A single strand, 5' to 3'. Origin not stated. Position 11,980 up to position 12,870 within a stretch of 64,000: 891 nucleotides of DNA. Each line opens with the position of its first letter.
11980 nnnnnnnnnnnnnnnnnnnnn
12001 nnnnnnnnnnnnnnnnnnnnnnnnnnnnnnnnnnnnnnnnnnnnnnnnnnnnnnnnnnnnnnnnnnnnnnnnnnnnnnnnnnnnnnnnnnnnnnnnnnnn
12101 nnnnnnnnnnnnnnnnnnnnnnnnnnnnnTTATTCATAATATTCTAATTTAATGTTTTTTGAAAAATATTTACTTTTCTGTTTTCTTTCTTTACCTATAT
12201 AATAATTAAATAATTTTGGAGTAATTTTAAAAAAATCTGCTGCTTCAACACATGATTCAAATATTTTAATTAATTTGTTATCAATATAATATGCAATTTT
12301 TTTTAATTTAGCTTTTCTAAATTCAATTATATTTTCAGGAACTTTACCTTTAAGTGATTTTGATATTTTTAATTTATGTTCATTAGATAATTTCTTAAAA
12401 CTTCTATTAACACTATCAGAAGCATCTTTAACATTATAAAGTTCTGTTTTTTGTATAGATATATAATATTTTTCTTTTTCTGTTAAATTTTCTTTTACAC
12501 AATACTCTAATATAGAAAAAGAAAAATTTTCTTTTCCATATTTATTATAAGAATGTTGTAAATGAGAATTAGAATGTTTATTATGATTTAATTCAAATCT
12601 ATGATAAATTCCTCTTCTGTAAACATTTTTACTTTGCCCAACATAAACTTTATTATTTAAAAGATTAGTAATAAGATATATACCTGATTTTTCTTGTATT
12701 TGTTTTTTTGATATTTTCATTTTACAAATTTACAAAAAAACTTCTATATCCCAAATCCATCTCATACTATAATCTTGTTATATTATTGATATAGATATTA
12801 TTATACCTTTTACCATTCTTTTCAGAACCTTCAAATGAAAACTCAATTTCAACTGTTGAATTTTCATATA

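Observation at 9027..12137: phi29-like family-B DNA polymerase interrupted by an intron with a GIY-YIG HEG between motif C and the KxY region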

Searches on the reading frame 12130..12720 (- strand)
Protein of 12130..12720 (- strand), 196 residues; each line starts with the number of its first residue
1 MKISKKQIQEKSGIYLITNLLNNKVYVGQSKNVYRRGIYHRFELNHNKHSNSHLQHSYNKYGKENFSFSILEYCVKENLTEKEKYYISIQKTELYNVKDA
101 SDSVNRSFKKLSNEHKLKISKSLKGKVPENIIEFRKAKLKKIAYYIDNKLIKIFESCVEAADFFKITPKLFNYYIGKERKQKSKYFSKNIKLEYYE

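Call 3: search_protein_families(library=pfam, proteins=[window:12130-12720:-], max_evalue=0.01)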
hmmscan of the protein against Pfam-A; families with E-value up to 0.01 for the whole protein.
window:12130-12720:- (196 aa): 3 families
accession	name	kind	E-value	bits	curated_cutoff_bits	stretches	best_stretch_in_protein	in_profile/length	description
PF01541.30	GIY-YIG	-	2.2e-08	34.7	22.6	1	12-96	2-78/78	GIY-YIG catalytic domain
PF07460.16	NUMOD3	-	0.0009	19.6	20.4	1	109-128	2-21/37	NUMOD3 motif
PF19835.5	SegE_GIY-YIG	-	0.0054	17.4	25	1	10-82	15-95/123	Putative endonuclease segE, GIY-YIG domain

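Call 30: search_protein_families(library=phrogs, proteins=[window:12130-12720:-], max_evalue=0.001)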
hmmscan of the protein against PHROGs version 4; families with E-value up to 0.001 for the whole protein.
window:12130-12720:- (196 aa): 6 families
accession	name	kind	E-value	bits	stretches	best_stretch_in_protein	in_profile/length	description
phrog_314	-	DNA, RNA and nucleotide metabolism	1.4e-30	107.8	1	1-185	168-385/574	homing endonuclease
phrog_7168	-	DNA, RNA and nucleotide metabolism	2.9e-19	70.6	1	12-165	2-158/284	homing endonuclease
phrog_19446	-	DNA, RNA and nucleotide metabolism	7.8e-10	39.7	1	14-98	4-92/254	homing endonuclease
phrog_5123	-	DNA, RNA and nucleotide metabolism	6.1e-08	33.7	1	14-97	4-88/152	homing endonuclease with GIY-YIG motif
phrog_26160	-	unknown function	9e-07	29.3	1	12-92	183-270/278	-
phrog_13862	-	DNA, RNA and nucleotide metabolism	3.9e-05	24.7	1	5-83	21-95/112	endonuclease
